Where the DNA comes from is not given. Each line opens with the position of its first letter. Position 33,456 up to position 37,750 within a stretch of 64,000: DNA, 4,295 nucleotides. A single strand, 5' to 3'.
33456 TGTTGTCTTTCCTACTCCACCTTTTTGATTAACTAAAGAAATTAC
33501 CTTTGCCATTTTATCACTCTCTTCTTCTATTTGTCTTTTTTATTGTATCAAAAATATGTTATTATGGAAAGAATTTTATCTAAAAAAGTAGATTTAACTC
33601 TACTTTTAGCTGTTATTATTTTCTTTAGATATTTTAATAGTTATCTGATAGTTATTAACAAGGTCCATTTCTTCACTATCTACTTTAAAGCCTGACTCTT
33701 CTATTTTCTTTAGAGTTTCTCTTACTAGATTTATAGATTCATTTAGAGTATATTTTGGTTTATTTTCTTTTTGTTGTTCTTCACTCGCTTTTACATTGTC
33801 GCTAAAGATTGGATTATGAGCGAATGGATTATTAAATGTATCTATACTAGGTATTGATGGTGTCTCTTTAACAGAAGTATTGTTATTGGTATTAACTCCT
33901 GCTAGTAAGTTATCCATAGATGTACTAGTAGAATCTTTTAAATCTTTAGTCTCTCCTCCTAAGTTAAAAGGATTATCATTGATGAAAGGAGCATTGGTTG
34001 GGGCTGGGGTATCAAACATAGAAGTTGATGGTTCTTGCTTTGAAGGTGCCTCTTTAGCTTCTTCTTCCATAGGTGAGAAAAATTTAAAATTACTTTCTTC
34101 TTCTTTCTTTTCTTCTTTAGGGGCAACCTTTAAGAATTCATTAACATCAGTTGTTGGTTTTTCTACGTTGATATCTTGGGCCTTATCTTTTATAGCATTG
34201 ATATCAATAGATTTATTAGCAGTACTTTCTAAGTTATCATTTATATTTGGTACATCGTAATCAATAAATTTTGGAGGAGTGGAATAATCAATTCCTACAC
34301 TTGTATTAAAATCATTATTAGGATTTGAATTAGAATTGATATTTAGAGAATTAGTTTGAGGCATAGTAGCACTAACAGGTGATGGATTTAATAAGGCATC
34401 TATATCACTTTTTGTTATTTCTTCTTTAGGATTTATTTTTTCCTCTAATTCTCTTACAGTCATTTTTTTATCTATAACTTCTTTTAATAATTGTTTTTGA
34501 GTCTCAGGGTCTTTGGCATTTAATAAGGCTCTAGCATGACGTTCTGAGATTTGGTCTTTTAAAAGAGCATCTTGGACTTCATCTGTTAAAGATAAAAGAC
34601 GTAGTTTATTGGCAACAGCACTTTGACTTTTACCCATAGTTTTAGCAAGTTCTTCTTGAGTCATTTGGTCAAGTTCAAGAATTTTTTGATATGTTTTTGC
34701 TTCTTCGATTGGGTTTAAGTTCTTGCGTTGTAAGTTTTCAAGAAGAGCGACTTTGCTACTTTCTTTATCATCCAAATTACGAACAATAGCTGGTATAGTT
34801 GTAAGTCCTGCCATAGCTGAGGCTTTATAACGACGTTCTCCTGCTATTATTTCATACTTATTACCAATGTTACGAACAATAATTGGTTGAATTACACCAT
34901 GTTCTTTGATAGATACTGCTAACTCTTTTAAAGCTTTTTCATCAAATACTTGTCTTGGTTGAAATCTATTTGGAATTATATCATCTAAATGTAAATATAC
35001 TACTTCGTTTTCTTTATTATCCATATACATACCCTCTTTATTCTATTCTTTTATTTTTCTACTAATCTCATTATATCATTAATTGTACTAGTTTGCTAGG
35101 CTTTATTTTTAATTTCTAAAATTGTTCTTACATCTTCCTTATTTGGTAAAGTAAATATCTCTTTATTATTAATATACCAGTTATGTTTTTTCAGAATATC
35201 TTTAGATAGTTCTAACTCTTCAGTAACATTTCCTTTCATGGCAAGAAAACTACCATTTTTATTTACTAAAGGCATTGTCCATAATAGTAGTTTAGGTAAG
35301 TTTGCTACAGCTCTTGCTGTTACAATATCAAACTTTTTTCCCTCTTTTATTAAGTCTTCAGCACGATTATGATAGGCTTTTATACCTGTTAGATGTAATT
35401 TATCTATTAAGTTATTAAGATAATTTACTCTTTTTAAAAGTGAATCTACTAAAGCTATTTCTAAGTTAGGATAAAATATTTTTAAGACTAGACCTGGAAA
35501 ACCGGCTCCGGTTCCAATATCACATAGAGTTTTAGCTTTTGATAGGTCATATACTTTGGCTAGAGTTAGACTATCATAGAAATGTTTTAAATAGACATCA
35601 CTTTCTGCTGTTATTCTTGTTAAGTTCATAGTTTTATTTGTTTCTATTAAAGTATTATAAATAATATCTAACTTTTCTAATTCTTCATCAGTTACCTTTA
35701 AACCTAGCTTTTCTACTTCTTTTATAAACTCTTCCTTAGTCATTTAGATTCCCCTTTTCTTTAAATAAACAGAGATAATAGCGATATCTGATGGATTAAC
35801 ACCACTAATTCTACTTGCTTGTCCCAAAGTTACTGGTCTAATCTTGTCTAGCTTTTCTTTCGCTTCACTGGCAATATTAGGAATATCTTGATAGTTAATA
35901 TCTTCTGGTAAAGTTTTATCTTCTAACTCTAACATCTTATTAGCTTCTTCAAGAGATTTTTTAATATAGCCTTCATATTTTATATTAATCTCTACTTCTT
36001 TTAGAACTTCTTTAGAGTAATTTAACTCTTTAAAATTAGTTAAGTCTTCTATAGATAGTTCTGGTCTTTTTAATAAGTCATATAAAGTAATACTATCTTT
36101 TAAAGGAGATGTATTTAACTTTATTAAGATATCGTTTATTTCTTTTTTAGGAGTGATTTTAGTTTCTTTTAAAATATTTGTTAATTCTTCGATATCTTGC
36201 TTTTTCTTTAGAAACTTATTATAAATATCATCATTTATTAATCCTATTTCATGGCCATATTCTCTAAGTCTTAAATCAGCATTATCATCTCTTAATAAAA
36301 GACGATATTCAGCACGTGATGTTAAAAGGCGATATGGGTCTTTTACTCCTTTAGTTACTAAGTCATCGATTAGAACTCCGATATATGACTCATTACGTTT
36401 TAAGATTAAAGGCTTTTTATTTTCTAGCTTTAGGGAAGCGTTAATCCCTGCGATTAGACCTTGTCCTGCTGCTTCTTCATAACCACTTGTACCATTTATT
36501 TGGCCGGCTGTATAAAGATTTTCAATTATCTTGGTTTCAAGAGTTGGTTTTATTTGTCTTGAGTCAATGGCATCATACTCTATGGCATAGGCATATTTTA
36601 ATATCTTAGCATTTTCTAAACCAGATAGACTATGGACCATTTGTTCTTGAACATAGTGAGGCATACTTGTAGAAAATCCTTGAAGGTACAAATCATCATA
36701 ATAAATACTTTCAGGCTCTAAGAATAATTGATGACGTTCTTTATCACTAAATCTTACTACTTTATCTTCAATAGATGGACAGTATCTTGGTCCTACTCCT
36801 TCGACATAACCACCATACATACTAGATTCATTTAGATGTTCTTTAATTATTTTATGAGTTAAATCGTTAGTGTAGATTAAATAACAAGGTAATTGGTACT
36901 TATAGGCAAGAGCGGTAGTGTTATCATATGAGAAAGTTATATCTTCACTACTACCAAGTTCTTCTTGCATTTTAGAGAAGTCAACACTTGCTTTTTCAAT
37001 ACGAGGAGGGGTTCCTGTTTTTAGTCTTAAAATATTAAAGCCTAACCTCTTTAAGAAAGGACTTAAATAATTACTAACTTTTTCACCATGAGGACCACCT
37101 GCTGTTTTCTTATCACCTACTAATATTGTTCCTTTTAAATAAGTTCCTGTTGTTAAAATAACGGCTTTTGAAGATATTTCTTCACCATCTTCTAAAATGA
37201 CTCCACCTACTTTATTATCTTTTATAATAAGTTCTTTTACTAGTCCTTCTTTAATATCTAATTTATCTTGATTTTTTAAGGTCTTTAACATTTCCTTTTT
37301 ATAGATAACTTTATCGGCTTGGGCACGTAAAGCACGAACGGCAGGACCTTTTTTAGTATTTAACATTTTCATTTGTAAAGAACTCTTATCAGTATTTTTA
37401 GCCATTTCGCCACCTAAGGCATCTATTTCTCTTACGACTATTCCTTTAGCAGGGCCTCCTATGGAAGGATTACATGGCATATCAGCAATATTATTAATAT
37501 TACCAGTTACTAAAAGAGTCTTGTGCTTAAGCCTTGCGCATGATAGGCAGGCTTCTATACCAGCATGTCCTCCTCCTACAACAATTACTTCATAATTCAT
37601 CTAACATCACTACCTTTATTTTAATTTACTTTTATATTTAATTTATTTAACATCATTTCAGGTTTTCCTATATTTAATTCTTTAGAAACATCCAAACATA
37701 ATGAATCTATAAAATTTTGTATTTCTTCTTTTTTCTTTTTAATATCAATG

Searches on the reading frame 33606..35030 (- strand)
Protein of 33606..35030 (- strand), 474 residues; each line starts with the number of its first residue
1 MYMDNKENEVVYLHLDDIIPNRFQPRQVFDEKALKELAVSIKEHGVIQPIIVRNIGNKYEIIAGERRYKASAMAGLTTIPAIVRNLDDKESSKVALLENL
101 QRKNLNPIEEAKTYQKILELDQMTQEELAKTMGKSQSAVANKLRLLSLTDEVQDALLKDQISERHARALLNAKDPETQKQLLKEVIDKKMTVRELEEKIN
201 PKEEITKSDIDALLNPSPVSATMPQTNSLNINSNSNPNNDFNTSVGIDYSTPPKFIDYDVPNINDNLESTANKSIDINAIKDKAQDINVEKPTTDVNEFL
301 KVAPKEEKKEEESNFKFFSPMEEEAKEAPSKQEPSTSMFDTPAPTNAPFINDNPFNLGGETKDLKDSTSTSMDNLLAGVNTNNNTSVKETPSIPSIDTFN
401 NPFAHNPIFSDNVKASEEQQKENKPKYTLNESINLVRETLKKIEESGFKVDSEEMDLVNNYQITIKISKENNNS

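Call 8: search_protein_families(library=ncbifam, proteins=[window:33606-35030:-])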
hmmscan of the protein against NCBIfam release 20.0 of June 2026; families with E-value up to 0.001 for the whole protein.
window:33606-35030:- (474 aa): 6 families
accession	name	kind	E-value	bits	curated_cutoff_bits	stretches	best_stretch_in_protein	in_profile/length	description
TIGR04285.1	nucleoid_noc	exception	9e-88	293.9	315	2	9-203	1-195/255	nucleoid occlusion protein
TIGR00180.1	parB_part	domain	9.5e-57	191.8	58.45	1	8-185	3-185/186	ParB/RepB/Spo0J family partition protein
TIGR03734.1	PRTRC_parB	hypoth_equivalog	2.4e-42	145.2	278.6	1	24-200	7-187/555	PRTRC system ParB family protein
TIGR03454.1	partition_RepB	equivalog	1.6e-15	57.3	201.5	1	8-155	62-207/325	plasmid partitioning protein RepB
NF010406.0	PRK13832.1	subfamily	2.8e-15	55.9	640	1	30-190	25-187/578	plasmid partitioning protein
NF010440.0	PRK13866.1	equivalog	1.2e-08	34.5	522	1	33-113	89-171/336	plasmid partitioning protein RepB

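Call 21: search_solved_structures(query=window:33606-35030:-, show_alignments=3, max_evalue=1e-10)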
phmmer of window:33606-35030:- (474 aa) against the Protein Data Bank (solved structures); distinct sequences matched with E-value up to 1e-10: 13.
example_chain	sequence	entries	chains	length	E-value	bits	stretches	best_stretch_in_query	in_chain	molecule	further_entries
7nfu_A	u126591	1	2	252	3.1e-64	220.9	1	6-199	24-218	Nucleoid occlusion protein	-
7ng0_A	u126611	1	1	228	3.1e-64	220.9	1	9-199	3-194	Nucleoid occlusion protein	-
7ol9_A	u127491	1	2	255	2.2e-55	191.8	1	4-199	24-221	Nucleoid occlusion protein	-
4umk_A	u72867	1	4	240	2.6e-51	178.3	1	6-197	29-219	PROBABLE CHROMOSOME-PARTITIONING PROTEIN PARB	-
1vz0_A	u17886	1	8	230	3.1e-51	178.1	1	10-196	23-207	Chromosome-partitioning protein Spo0J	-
6sdk_A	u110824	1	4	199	1e-47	166.5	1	13-200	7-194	Stage 0 sporulation protein J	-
7bnk_A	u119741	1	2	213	1.8e-47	165.7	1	10-209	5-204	ParB family protein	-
7o0n_A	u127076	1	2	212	1e-46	163.2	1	11-209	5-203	ParB family protein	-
7bnr_A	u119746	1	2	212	1e-46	163.2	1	11-209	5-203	ParB family protein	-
6t1f_A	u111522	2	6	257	8.6e-42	147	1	20-197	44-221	Chromosome-partitioning protein ParB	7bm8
6y93_A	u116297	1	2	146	1.7e-28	103.1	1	90-199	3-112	Nucleoid occlusion protein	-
6s6h_A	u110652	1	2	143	3.5e-20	75.8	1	93-197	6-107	Chromosome-partitioning protein ParB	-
8qa8_A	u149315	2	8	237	4.6e-13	52.3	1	13-161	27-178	Transcriptional repressor protein KorB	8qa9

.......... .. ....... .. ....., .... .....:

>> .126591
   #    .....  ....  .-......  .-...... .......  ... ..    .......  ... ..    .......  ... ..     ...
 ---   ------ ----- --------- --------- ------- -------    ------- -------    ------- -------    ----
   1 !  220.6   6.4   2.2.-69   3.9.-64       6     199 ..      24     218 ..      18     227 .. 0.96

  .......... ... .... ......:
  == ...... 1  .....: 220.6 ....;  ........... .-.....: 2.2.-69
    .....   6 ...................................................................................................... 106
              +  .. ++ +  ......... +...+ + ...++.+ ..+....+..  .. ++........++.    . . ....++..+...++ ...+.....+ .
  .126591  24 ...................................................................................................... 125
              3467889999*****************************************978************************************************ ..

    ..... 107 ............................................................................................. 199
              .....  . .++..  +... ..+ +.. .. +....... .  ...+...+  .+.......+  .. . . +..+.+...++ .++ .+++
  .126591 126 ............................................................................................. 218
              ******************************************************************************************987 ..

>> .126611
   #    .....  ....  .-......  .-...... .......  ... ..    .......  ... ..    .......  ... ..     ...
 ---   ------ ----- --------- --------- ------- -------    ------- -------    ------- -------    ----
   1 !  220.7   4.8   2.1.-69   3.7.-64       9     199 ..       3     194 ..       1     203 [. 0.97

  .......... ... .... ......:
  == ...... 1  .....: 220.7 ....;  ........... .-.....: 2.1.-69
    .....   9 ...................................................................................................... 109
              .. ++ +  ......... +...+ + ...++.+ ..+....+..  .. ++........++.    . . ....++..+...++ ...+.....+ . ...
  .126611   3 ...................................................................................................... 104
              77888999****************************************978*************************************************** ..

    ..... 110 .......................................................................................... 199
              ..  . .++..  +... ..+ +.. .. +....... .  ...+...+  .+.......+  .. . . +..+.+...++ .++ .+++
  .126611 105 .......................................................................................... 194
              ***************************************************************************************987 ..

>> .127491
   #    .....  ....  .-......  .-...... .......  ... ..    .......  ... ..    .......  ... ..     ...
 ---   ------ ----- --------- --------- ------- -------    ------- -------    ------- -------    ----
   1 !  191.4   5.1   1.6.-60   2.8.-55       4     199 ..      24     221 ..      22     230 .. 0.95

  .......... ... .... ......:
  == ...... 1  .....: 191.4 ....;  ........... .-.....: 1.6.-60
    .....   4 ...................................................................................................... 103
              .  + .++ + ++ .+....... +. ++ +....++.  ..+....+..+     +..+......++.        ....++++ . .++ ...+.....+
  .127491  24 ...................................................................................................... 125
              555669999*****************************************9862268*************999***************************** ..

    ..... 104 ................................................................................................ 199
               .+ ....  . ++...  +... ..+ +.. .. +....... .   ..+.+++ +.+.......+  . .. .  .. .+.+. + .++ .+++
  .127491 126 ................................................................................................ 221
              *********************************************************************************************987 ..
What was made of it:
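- The window Noc reads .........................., giving Q,K,S,R, and its best structural relatives are Noc 7NFU and 7OL9 (call 21). The Noc lacks helices alpha1 and alpha2: its residue 6 aligns to residue 24 of 7NFU (call 21).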

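Call 32: find_homologous_proteins(query=window:33606-35030:-, max_evalue=1e-20)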
Query window:33606-35030:- (474 aa): 8000 proteins with E <= 1e-20 among 8000 candidates; the best 120 are listed.
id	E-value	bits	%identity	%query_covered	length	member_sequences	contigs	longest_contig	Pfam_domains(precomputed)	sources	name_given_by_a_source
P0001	1.3e-295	998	100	100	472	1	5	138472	PF17762.9,PF02195.27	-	-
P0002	3.4e-295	997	100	100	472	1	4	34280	PF17762.9,PF02195.27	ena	-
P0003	8.0e-295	995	100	100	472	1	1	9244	PF17762.9,PF02195.27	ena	-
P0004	1.0e-293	992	99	100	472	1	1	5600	PF17762.9,PF02195.27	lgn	-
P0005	1.1e-291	985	99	100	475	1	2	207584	PF17762.9,PF02195.27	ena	-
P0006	1.7e-291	985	99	100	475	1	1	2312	PF17762.9,PF02195.27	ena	-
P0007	2.6e-291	984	98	100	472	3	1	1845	PF17762.9,PF02195.27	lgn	-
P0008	2.2e-287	971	97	99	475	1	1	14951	PF17762.9,PF02195.27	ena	-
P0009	2.1e-286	968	97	100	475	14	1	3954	PF17762.9,PF02195.27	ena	-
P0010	4.6e-278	940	94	100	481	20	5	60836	PF17762.9,PF02195.27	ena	-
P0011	1.6e-272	922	93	99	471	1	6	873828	PF17762.9,PF02195.27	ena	-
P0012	7.9e-270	913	92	99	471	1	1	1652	PF17762.9,PF02195.27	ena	-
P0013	1.9e-268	909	94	100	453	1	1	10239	PF17762.9,PF02195.27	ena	-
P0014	7.0e-259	877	89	99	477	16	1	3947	PF17762.9,PF02195.27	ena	-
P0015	4.8e-258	874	88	99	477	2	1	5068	PF17762.9,PF02195.27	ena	-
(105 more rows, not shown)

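Call 49: predict_structure(alignment_id=A2)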
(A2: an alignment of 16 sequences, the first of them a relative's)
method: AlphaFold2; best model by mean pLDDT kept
length: 472 residues; sequences in the alignment: 16
mean_pLDDT: 61.3   pTM: 0.30
mean pLDDT of the five models: 61.3, 57.8, 57.5, 56.9, 48.6
residues with pLDDT >= 90: 1; 70-90: 177; 50-70: 146; < 50: 148
segments of 3 or more residues with pLDDT < 50: 1-4, 19-24, 217-244, 254-257, 298-351, 353-368, 370-372, 374-397
pLDDT, mean of each block of 10 residues (from residue 1): 52 61 56 71 60 68 73 67 59 74 80 81 78 84 86 86 86 86 86 80 57 51 32 38 53 50 53 70 56 50 37 40 32 35 35 39 41 44 35 48 69 60 74 87 81 76 73 38
secondary structure, 60 per line:
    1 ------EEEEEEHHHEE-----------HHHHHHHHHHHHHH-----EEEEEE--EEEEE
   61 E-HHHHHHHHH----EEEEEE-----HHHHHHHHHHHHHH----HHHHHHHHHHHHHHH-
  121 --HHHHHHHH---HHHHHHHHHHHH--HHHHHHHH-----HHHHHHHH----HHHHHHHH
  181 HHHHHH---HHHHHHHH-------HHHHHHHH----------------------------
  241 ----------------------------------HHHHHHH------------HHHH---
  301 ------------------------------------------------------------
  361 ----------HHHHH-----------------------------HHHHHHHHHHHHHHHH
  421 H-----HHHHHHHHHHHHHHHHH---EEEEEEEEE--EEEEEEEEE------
elements in order: E7-12 H29-42 E48-53 E56-61 H63-71 E76-81 H87-100 H105-119 H123-130 H134-145 H148-155 H161-168 H173-186 H190-197 H205-212 H275-281 H294-297 H371-375 H405-421 H427-443 E447-455 E458-466
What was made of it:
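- Tried and rejected: Mean pLDDT was 61 and the linker was below 50 (call 49).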

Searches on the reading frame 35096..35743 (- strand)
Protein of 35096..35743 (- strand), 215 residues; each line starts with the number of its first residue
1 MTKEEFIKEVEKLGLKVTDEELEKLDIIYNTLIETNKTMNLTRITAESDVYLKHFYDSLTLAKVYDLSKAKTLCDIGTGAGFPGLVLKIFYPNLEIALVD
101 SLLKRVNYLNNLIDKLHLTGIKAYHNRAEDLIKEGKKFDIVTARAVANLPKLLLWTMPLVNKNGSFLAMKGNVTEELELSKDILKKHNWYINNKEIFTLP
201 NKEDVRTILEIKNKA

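Call 8: search_protein_families(library=ncbifam, proteins=[window:35096-35743:-])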
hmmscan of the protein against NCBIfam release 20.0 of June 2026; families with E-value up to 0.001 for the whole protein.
window:35096-35743:- (215 aa): 3 families
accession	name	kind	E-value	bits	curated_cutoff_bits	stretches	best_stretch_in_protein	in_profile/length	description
TIGR00138.1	rsmG_gidB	equivalog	1e-46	158.9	99.5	1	28-189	4-164/183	16S rRNA (guanine(527)-N(7))-methyltransferase RsmG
NF006138.0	PRK08287.1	equivalog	1.9e-06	27.9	210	1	61-188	24-148/189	decarboxylating cobalt-precorrin-6B (C(15))-methyltransferase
TIGR03534.1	RF_mod_PrmC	equivalog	0.00038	20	199.1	1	68-143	85-162/253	peptide chain release factor N(5)-glutamine methyltransferase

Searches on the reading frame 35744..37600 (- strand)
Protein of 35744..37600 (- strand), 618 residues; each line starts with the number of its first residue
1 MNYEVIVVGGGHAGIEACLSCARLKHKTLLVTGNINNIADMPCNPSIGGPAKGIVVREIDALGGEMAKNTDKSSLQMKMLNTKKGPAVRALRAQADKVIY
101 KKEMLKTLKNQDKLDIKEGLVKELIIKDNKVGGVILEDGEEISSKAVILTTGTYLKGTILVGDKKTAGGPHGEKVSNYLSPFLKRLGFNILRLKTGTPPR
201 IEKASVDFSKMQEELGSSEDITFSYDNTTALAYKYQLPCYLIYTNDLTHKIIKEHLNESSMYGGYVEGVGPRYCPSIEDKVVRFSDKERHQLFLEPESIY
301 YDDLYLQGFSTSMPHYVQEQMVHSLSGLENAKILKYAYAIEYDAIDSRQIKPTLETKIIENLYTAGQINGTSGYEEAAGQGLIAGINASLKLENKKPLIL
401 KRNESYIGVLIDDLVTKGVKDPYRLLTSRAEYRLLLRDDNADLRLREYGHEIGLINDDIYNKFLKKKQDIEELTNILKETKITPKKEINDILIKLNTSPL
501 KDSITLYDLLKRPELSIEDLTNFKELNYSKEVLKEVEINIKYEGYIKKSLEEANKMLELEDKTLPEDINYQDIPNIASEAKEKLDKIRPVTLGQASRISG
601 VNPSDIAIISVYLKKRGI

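Call 8: search_protein_families(library=ncbifam, proteins=[window:35744-37600:-])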
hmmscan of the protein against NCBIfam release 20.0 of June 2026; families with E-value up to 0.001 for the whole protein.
window:35744-37600:- (618 aa): 7 families
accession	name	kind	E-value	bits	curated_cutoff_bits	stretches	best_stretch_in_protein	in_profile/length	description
TIGR00136.1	mnmG_gidA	equivalog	5e-268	890.5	524.85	1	3-616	1-615/616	tRNA uridine-5-carboxymethylaminomethyl(34) synthesis enzyme MnmG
NF003739.0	PRK05335.1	equivalog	5.6e-20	71.5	262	1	306-417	278-389/441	methylenetetrahydrofolate--tRNA-(uracil(54)-C(5))-methyltransferase (FADH(2)-oxidizing) TrmFO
TIGR00137.1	gid_trmFO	equivalog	4.7e-16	58.6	428.65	1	306-420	275-389/433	FADH(2)-oxidizing methylenetetrahydrofolate--tRNA-(uracil(54)-C(5))-methyltransferase TrmFO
TIGR01292.1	TRX_reduct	equivalog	0.00022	20.2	343.45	0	3-35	1-33/300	thioredoxin-disulfide reductase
TIGR03140.1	AhpF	equivalog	0.00023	19.9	502.9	0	110-164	278-332/515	alkyl hydroperoxide reductase subunit F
NF003720.0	PRK05329.1-3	equivalog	0.00048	18.9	313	0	1-32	1-32/437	glycerol-3-phosphate dehydrogenase subunit GlpB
NF053717.1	VnlPnlRedVprA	equivalog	0.00068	18.6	600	0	2-31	6-35/481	vinyl phenol reductase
